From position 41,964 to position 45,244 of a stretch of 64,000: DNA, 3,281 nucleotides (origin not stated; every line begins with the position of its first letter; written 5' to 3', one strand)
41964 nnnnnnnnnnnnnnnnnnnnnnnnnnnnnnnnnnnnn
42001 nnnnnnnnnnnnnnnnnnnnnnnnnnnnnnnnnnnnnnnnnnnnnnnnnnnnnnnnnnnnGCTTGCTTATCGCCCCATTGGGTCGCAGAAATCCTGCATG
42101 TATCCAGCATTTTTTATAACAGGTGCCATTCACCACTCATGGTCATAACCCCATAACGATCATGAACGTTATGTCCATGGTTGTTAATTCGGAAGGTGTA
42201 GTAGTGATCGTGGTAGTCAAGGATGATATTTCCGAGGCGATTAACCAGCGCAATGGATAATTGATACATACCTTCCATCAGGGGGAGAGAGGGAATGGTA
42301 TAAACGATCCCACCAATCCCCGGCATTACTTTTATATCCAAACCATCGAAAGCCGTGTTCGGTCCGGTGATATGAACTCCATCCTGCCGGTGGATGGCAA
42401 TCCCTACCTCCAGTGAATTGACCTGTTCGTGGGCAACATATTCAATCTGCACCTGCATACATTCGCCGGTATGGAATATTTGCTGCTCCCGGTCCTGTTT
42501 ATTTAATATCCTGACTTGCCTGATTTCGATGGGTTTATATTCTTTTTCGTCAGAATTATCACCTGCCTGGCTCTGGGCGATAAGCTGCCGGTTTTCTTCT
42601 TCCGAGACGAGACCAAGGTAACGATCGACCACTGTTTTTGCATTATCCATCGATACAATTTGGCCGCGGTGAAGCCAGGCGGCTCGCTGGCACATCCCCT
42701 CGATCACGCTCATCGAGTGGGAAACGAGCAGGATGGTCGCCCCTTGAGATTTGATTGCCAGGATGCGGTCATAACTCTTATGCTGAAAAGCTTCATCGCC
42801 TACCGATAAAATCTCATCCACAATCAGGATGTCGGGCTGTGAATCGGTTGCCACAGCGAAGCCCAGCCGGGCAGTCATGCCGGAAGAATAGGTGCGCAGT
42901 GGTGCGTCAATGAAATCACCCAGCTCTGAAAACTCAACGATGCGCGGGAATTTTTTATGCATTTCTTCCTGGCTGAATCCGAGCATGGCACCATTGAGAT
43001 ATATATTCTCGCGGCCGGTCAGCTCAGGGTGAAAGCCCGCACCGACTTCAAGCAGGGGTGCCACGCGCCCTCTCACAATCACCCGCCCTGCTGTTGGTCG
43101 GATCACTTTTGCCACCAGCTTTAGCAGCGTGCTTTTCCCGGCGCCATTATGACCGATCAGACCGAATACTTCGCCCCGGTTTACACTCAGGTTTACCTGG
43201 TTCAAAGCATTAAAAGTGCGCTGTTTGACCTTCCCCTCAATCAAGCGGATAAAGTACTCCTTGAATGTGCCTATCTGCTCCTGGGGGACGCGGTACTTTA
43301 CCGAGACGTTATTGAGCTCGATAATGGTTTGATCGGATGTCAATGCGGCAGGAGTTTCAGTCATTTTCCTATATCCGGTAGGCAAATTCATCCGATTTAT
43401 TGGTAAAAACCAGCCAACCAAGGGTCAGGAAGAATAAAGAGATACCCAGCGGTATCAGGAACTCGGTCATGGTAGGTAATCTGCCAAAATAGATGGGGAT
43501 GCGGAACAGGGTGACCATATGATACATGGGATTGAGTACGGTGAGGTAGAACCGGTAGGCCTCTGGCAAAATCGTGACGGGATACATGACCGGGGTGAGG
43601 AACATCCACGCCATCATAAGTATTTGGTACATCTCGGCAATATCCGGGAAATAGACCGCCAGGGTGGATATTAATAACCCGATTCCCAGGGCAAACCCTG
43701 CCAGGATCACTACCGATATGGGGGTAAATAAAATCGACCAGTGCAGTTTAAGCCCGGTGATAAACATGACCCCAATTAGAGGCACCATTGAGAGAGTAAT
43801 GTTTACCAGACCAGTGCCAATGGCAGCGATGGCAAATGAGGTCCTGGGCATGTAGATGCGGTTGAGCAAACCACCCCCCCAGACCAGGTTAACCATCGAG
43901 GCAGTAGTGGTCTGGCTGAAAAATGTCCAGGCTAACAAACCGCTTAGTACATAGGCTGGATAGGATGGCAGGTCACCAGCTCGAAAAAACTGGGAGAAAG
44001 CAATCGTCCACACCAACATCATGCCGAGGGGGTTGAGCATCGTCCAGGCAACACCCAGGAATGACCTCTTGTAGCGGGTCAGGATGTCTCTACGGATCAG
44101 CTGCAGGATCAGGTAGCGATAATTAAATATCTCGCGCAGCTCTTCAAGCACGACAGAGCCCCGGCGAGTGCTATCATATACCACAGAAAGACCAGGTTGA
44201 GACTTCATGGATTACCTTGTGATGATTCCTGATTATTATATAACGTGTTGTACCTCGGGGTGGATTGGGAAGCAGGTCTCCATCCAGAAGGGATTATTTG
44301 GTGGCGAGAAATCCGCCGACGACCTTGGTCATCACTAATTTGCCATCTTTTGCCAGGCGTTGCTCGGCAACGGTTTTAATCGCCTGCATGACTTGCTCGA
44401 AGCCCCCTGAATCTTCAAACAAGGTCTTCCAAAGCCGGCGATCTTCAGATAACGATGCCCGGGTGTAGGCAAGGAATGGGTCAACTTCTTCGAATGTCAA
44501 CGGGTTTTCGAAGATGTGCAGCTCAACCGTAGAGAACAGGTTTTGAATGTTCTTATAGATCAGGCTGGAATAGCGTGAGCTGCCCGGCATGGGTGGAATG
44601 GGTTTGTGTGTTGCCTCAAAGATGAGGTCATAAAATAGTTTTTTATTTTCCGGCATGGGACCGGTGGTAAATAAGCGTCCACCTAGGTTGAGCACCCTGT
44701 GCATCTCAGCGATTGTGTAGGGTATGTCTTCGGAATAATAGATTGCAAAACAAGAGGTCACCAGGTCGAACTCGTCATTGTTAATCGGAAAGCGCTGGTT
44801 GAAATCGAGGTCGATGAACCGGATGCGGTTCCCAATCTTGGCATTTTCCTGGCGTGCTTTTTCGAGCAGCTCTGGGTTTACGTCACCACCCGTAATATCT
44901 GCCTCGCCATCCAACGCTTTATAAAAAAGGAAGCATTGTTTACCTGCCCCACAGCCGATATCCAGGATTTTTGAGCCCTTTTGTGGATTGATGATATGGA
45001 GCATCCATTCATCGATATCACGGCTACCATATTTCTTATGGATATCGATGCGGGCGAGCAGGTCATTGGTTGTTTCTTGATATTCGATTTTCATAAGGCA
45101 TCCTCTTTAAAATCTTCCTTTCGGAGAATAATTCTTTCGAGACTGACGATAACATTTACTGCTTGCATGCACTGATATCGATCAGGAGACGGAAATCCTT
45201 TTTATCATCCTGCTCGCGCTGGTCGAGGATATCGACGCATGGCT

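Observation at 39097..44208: Wzm/Wzt exporter followed by a single 987-aa methyltransferase / coiled-coil / GT2 / GT-B protein: candidate fused chain-terminator, molecular ruler and polymerase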

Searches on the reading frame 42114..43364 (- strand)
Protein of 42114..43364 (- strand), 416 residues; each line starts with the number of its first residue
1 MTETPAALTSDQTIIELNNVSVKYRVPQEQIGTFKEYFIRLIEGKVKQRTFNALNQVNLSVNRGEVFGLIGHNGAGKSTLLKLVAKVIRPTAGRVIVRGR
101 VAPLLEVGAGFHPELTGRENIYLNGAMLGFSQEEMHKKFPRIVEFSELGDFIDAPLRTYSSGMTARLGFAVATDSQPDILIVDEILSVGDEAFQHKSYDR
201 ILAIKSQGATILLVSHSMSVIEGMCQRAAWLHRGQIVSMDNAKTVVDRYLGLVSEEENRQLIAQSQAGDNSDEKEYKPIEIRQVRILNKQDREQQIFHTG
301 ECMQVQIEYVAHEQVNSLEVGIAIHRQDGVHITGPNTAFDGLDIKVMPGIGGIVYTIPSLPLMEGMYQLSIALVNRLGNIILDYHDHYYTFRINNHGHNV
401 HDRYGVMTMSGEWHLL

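Call 6: search_protein_families(library=pfam, proteins=[window:42114-43364:-], max_evalue=0.01)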
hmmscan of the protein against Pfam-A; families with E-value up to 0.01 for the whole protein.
window:42114-43364:- (416 aa): 6 families
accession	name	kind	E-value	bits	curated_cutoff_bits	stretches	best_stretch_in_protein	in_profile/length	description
PF14524.12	Wzt_C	-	6.2e-22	78.6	30.4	1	277-399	8-135/143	Wzt C-terminal domain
PF00005.33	ABC_tran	-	1.7e-21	77.7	25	1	54-185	1-135/137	ABC transporter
PF13555.12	AAA_29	-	0.00052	20.2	27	1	51-90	12-48/61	P-loop containing region of AAA domain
PF13304.12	AAA_21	-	0.0028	18.2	27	0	67-84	2-19/304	AAA domain, putative AbiEii toxin, Type IV TA system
PF13604.12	AAA_30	-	0.0037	17.5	27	0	64-97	18-51/191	AAA domain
PF25199.1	nSTAND_NTPase5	-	0.0091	16.3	34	0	50-98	28-76/145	Novel STAND NTPase 5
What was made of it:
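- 42585..43364 (-): wzt2 nucleotide-binding domain (residues 1-260). Pfam ABC_tran E 1.7e-21 (call 6).
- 42168..42536 (-): wzt2 C-terminal carbohydrate-binding domain (residues 277-399). Pfam Wzt_C PF14524 E 6.2e-22, 78.6 bits against cut-off 30.4 (call 6).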

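Call 31: search_protein_families(library=ncbifam, proteins=[window:42114-43364:-], max_evalue=0.01)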
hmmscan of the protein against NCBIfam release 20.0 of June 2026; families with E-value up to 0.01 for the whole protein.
window:42114-43364:- (416 aa): 186 families (the best 25 are shown)
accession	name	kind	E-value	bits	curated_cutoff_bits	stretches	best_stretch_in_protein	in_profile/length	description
NF010065.0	PRK13545.1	equivalog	3.8e-65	220.6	538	1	16-254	6-239/549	teichoic acids export protein ATP-binding subunit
NF010066.0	PRK13546.1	equivalog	3.4e-58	197.1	320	1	15-273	5-258/264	teichoic acids export ABC transporter ATP-binding subunit TagH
NF050108.1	galactan_ABC_ATP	equivalog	3.5e-58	196.7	400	1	17-251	3-242/244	galactan export ABC transporter ATP-binding subunit Wzt/RfbE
TIGR01188.1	drrA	subfamily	7.8e-39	133.7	312.45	1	50-301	5-256/302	daunorubicin resistance ABC transporter, ATP-binding protein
NF010060.0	PRK13537.1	equivalog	2.2e-29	102.4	521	1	53-251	30-239/314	nodulation factor ABC transporter ATP-binding protein NodI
NF010059.0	PRK13536.1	equivalog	9.9e-29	100.1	549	1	26-251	31-267/342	nodulation factor ABC transporter ATP-binding protein NodI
TIGR01288.1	nodI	equivalog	1.6e-28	99.6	424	1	54-251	20-228/303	nodulation factor ABC transporter ATP-binding protein NodI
NF033858.1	ABC2_perm_RbbA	equivalog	4.6e-26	91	1050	1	46-282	274-521/909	ribosome-associated ATPase/putative transporter RbbA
TIGR03740.1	galliderm_ABC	subfamily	1e-25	90.8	309.75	1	51-240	13-206/223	lantibiotic protection ABC transporter ATP-binding subunit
TIGR04521.1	ECF_ATPase_2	equivalog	8.9e-25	87.3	330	2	50-101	17-68/279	energy-coupling factor transporter ATPase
TIGR02314.1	ABC_MetN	equivalog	2.4e-24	86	499.7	2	46-100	13-67/343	methionine ABC transporter ATP-binding protein MetN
TIGR01186.1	proV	subfamily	5e-22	78.5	326.6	1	52-240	7-212/363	betaine/proline/choline family ABC transporter ATP-binding protein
TIGR04520.1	ECF_ATPase_1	equivalog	1.9e-21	76.7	315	2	48-100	12-64/269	energy-coupling factor transporter ATPase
TIGR02673.1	FtsE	equivalog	2.3e-21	76.4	264.85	2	49-100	13-64/214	cell division ATP-binding protein FtsE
TIGR03522.1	GldA_ABC_ATP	equivalog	3.9e-21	75.8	402.6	1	51-245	15-219/301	gliding motility-associated ABC transporter ATP-binding subunit GldA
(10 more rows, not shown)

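Call 43: search_solved_structures(query=window:42114-43364:-, max_evalue=0.001, show_alignments=0)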
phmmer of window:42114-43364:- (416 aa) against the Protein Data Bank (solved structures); distinct sequences matched with E-value up to 0.001: 460 (the best 60 are shown).
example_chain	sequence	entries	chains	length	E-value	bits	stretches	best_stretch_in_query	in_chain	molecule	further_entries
8dku_A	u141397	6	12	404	3.1e-66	227.3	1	52-395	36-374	ABC transporter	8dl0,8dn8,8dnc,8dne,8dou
7k2t_A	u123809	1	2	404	8.1e-66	226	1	52-395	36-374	ABC transporter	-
7dd0_A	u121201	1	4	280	2.3e-59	204.7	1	16-253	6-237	Teichoic acids export ATP-binding protein TagH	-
6amx_A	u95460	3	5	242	3e-57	197.8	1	51-252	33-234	ABC transporter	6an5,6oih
6m96_A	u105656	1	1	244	7.9e-57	196.4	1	51-252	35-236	ABC transporter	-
6jbh_A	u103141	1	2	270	5.4e-54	187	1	19-254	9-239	TarH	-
9cfl_B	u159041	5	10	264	3e-51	178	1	15-274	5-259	Teichoic acids export ATP-binding protein TagH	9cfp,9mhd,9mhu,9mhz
9qfx_C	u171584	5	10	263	5e-47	164.1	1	51-264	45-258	ABC transporter ATP-binding protein | Probable o-antigen/lipopolysaccharide transport ATP-binding protein ABC transporter RfbE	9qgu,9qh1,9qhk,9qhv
9qhw_C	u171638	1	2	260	7e-47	163.6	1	51-264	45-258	ABC transporter ATP-binding protein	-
9qhj_C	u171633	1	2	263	1.3e-46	162.7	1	51-264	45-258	Probable o-antigen/lipopolysaccharide transport ATP-binding protein ABC transporter RfbE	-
9qhx_C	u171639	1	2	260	1.8e-46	162.3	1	51-264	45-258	ABC transporter ATP-binding protein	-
7lkp_A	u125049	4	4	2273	3.2e-31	112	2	52-239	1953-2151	Retinal-specific phospholipid-transporting ATPase ABCA4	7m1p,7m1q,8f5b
7e7i_A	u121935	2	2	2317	3.4e-31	112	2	52-239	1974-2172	Retinal-specific phospholipid-transporting ATPase ABCA4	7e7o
7w01_A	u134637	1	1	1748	9.3e-31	110.5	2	51-241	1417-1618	Phospholipid-transporting ATPase ABCA3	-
7lkz_A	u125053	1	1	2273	2.2e-30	109.3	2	52-239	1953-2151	Retinal-specific phospholipid-transporting ATPase ABCA4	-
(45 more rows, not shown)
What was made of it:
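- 42585..43364 (-): Matches Aquifex Wzt 8DKU/7K2T at E 3e-66 and TagH/TarH (call 43).
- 42168..42536 (-): The alignment with full-length Aquifex Wzt runs to residue 395 (call 43).
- On ABC-transporter-dependent glycan pathway with cap-coupled export (E. coli O9a / K. pneumoniae O12 type): Wzt2 matches Aquifex Wzt at E 3e-66 (call 43).
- Wzt2 carbohydrate-binding domain: Pfam Wzt_C E 6e-22 (call 6); aligns with full-length Aquifex Wzt (call 43).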

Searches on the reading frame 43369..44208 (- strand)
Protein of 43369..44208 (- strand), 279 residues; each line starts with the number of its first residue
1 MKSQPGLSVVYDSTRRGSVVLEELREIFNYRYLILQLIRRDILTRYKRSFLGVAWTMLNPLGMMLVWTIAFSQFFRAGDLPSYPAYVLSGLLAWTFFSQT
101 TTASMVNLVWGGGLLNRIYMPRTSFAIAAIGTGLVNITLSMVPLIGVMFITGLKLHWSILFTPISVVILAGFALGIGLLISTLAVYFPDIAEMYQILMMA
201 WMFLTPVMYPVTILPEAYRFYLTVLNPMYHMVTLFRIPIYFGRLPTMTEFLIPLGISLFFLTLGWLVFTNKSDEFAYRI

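Call 6: search_protein_families(library=pfam, proteins=[window:43369-44208:-], max_evalue=0.01)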
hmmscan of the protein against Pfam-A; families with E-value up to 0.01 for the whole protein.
window:43369-44208:- (279 aa): 1 family
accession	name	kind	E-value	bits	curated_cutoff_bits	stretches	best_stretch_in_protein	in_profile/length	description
PF01061.29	ABC2_membrane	-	2.8e-16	60.2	26.9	1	33-238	2-209/211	ABC-2 type transporter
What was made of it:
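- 43369..44208 (-): wzm2, ABC-2 type permease of the glycan exporter. Pfam ABC2_membrane E 2.8e-16 (call 6).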

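Call 31: search_protein_families(library=ncbifam, proteins=[window:43369-44208:-], max_evalue=0.01)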
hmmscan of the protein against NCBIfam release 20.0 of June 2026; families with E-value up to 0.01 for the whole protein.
window:43369-44208:- (279 aa): 1 family
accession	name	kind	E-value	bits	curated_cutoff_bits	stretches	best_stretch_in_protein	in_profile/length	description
NF050109.1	galactan_ABC_perm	equivalog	5.2e-19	68.8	380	1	20-270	10-263/272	galactan export ABC transporter permease subunit Wzm/RfbD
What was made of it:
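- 43369..44208 (-): NCBIfam galactan Wzm/RfbD-like E 5e-19, below cut-off (call 31).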

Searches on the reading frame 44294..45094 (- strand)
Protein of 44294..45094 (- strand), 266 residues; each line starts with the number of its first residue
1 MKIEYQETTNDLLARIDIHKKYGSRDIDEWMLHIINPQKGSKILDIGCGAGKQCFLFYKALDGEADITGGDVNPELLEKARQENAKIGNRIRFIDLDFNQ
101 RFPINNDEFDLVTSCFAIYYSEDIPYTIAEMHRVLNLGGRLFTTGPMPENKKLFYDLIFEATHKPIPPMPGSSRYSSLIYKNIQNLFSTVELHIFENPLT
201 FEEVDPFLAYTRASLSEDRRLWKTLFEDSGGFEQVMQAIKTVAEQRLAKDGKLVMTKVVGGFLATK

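Call 6: search_protein_families(library=pfam, proteins=[window:44294-45094:-], max_evalue=0.01)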
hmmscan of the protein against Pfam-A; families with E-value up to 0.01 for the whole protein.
window:44294-45094:- (266 aa): 11 families
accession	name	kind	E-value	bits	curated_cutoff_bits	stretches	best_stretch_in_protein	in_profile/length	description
PF13649.12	Methyltransf_25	-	7.1e-19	68.7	27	1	43-139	1-97/97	Methyltransferase domain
PF13847.12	Methyltransf_31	-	7.6e-18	65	27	1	38-146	2-112/145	Methyltransferase domain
PF08241.18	Methyltransf_11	-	6.3e-17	62.4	21.2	1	44-142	1-94/95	Methyltransferase domain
PF01209.24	Ubie_methyltran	-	4.8e-15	56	20.1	1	10-143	24-151/233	ubiE/COQ5 methyltransferase family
PF08242.18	Methyltransf_12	-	1.5e-12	48.6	30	1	44-141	1-98/98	Methyltransferase domain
PF13489.12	Methyltransf_23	-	1.8e-07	31.5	27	1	37-144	20-117/164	Methyltransferase domain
PF03848.20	TehB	-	9.1e-06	25.7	20.4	1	19-140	10-129/193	Tellurite resistance protein TehB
PF05175.20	MTS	-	2.4e-05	24.5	23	1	31-114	23-104/170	Methyltransferase small domain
PF01135.25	PCMT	-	0.00027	21.2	20.3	1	30-85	64-119/210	Protein-L-isoaspartate(D-aspartate) O-methyltransferase (PCMT)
PF13679.12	Methyltransf_32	-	0.0004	20.8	27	1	33-110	19-103/143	Methyltransferase domain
PF05148.21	Methyltransf_8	-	0.0028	18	27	0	87-142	104-155/219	Hypothetical methyltransferase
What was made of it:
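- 44294..45094 (-): Stand-alone 266-aa class I methyltransferase directly upstream of wzm2. Pfam Methyltransf_25/31/11 and Ubie_methyltran (call 6).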
